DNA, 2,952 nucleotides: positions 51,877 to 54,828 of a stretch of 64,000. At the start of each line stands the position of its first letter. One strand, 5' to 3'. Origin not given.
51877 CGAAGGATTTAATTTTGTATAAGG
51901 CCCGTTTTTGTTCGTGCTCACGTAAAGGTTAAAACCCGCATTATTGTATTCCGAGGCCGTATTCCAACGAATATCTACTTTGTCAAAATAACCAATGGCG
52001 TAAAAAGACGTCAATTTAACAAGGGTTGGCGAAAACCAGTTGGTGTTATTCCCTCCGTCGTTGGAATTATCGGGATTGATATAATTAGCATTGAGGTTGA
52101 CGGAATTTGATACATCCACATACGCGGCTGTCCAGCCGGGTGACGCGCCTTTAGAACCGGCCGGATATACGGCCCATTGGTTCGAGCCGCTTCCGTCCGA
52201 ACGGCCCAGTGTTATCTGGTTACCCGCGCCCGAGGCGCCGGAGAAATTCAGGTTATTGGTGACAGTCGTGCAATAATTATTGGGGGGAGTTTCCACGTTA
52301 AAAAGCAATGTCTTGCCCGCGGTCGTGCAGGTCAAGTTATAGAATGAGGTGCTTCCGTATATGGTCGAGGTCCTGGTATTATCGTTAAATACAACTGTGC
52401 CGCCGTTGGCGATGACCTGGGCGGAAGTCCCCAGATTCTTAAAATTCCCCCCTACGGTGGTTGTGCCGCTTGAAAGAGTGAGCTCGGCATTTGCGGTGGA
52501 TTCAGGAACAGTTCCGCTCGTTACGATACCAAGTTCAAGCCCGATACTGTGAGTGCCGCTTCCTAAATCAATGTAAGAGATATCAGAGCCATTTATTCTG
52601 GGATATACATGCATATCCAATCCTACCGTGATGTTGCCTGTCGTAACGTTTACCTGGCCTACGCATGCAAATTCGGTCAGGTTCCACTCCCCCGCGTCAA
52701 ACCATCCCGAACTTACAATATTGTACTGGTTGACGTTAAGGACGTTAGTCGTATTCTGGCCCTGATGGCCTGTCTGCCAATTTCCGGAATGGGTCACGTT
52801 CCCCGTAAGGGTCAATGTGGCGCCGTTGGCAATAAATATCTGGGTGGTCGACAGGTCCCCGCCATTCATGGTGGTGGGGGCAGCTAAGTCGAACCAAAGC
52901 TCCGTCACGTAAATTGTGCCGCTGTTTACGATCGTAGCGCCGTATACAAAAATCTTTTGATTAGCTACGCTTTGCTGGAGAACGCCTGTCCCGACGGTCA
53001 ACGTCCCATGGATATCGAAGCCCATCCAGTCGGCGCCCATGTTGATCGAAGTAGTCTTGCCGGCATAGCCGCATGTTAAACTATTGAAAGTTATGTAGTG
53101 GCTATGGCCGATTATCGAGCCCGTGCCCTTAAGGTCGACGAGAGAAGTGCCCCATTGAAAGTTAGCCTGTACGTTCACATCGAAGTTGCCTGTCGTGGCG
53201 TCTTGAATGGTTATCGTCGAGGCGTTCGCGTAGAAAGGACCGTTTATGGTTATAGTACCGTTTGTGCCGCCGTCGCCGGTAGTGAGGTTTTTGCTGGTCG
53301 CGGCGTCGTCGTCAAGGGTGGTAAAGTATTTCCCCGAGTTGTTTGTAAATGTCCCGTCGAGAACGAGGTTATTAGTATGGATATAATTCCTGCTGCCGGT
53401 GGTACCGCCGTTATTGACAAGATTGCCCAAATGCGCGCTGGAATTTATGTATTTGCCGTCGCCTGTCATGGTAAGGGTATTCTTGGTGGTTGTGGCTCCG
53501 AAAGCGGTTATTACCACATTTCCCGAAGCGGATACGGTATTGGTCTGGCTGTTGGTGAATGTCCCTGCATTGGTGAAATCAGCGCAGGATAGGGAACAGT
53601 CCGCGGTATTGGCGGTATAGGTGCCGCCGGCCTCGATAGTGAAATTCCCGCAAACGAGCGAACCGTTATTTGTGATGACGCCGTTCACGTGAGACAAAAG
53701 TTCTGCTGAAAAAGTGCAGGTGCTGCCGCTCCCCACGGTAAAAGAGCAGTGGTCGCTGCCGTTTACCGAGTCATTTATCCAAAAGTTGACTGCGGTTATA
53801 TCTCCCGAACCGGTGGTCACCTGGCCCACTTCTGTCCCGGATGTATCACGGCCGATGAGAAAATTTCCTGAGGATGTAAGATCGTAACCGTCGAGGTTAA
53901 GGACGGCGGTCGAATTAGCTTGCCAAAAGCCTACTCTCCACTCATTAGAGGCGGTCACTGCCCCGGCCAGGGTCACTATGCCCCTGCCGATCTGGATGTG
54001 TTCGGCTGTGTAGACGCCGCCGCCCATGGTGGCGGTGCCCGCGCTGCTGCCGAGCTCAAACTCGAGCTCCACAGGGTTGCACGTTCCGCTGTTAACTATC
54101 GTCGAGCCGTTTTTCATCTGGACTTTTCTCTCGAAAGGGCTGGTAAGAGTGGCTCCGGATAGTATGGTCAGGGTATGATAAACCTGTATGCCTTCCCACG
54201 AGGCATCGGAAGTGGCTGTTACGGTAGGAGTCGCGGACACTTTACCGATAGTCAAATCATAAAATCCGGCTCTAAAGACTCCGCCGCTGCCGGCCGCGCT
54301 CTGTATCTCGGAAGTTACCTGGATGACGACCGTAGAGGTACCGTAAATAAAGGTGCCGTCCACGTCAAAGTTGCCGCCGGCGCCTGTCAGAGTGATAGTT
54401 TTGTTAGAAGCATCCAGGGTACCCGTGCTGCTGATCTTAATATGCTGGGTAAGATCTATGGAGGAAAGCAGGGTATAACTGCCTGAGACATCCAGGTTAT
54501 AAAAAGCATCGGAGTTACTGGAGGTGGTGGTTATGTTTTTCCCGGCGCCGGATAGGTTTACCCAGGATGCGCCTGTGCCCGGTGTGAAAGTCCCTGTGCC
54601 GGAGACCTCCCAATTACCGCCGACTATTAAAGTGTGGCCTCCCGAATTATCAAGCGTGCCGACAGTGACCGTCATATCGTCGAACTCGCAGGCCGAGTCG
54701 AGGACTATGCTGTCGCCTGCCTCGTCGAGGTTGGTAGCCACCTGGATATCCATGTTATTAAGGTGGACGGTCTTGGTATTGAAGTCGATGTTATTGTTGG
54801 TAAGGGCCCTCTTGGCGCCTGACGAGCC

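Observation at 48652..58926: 3424-aa surface protein combining a CBM-like head, about 2000 aa of beta-helix repeats and a C-terminal gingipain-like C25 peptidase, translationally coupled to the kinase/PqqD/rSAM cassette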

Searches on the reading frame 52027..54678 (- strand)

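Call 41: search_protein_families(library=pfam, proteins=[window:52027-54678:-], max_evalue=5)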
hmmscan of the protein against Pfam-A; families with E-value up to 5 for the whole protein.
window:52027-54678:- (884 aa): 2 families
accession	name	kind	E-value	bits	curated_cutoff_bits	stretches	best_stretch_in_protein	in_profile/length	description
PF18886.6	DUF5649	-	0.0035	18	25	1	46-105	1-62/68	Repeats of unknown function (DUF5649)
PF06852.18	DUF1248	-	0.082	12.8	22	1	512-577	48-108/181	Protein of unknown function (DUF1248)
